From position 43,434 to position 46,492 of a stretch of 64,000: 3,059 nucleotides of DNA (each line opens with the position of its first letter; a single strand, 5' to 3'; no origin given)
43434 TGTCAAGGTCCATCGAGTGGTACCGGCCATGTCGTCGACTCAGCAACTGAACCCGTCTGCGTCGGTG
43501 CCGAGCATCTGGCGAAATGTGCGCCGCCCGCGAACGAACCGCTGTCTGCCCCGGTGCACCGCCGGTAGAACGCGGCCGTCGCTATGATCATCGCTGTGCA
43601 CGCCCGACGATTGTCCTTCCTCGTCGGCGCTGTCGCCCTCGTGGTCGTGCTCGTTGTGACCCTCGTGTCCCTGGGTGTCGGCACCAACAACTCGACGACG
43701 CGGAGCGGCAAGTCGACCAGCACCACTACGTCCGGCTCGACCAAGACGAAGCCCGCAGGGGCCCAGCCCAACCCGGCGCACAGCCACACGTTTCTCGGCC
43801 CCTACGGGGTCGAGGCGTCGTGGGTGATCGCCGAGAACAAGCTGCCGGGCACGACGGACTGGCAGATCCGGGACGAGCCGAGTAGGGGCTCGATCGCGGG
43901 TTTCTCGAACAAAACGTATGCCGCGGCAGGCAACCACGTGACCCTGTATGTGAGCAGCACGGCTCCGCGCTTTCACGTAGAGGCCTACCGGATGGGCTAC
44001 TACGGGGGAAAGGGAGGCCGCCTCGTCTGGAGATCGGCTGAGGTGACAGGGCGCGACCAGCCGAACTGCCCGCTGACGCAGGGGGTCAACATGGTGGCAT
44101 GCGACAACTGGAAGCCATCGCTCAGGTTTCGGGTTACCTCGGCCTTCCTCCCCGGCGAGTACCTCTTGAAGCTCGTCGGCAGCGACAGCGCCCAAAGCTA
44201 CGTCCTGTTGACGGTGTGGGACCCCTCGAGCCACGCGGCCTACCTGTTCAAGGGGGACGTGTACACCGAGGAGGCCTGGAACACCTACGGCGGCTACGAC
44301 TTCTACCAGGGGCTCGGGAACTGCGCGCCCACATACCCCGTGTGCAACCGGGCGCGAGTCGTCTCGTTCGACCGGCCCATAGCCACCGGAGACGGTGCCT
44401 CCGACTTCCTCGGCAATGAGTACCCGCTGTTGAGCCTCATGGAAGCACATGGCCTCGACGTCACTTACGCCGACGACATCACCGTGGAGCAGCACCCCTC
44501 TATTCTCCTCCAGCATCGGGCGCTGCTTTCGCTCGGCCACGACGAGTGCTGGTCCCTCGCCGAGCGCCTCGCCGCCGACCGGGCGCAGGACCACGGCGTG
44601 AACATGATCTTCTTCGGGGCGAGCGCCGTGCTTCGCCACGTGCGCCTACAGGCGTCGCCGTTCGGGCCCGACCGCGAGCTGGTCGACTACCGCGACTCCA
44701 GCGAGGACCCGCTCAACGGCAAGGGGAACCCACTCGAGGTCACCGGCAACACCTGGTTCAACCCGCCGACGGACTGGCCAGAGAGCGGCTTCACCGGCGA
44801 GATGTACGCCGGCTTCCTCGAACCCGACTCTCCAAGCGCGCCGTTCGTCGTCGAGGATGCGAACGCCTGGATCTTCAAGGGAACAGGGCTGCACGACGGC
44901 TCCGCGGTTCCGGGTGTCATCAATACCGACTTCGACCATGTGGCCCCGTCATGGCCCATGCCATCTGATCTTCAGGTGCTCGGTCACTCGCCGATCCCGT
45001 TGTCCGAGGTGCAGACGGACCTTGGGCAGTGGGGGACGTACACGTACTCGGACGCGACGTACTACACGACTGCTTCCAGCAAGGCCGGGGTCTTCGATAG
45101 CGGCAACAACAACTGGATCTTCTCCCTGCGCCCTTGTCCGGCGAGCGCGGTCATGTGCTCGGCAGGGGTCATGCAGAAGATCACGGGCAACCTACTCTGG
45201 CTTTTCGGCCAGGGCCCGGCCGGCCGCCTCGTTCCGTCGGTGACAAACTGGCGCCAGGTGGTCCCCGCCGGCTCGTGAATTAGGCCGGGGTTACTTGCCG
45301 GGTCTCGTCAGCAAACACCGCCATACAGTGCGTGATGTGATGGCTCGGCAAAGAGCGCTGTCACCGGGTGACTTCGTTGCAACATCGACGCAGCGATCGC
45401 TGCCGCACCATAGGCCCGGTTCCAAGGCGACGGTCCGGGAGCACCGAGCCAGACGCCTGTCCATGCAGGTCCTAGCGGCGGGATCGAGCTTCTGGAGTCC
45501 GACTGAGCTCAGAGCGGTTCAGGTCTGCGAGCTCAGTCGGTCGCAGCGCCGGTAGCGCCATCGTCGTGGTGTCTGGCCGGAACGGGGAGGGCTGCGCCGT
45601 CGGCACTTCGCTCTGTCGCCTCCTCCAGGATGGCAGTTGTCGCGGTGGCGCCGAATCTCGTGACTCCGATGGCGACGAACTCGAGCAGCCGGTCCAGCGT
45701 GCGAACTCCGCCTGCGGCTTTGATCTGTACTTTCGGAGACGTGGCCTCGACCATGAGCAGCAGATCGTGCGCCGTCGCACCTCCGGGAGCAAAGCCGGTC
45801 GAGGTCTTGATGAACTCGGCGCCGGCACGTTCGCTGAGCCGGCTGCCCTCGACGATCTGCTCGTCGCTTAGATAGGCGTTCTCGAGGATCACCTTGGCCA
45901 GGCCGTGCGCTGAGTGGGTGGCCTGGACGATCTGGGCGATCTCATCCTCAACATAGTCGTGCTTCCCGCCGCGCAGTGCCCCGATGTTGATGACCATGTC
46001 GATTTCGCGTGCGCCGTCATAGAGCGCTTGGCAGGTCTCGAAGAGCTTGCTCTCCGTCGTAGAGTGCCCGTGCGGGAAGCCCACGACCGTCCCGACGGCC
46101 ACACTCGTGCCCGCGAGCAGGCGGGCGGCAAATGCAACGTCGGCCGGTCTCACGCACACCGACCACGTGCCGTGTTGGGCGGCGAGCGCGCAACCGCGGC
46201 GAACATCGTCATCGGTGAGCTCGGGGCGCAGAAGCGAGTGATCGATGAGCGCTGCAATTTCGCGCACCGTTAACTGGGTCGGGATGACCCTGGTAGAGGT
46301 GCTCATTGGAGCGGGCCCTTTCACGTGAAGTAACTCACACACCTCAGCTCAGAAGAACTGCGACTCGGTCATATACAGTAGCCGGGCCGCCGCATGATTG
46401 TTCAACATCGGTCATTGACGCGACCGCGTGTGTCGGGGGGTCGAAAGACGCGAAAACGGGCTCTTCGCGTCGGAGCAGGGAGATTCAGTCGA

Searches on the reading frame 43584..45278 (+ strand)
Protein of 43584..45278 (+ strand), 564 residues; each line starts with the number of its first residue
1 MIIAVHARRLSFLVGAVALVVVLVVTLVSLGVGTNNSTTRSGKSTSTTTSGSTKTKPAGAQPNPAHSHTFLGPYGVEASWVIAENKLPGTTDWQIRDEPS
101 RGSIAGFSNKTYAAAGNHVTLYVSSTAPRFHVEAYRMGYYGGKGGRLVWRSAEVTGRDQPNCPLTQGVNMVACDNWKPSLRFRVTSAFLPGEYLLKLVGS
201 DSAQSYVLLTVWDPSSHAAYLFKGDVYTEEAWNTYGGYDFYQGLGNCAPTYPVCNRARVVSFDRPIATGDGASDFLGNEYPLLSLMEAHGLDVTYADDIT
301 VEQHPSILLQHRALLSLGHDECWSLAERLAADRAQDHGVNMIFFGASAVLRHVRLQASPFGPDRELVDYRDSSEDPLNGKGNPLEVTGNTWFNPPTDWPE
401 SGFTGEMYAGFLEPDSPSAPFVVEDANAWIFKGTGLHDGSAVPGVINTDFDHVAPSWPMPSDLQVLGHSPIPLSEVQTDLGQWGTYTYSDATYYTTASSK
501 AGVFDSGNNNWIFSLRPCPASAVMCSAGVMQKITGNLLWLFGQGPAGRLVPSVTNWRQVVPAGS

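Call 37: search_protein_families(library=pfam, proteins=[window:43584-45278:+], max_evalue=0.0001)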
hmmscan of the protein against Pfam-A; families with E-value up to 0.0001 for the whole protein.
window:43584-45278:+ (564 aa): 1 family
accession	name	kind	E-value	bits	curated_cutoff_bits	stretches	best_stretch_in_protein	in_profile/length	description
PF20254.3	DMFA2_C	-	1.1e-91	308.5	27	1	132-516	2-369/374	N,N-dimethylformamidase beta subunit-like, C-terminal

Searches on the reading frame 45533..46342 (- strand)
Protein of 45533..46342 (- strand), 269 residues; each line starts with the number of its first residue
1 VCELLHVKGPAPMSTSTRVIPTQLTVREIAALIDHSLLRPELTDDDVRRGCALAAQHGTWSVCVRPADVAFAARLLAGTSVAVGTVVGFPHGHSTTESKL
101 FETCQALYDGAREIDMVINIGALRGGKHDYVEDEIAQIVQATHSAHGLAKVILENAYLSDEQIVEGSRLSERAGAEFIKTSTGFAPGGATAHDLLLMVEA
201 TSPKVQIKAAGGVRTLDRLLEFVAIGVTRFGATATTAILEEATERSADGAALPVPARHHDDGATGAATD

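Call 37: search_protein_families(library=pfam, proteins=[window:45533-46342:-], max_evalue=0.0001)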
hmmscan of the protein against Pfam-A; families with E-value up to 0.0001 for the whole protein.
window:45533-46342:- (269 aa): 1 family
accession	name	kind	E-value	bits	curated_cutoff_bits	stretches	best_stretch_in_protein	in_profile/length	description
PF01791.15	DeoC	-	1.2e-14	55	23.8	1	32-224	5-217/229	DeoC/LacD family aldolase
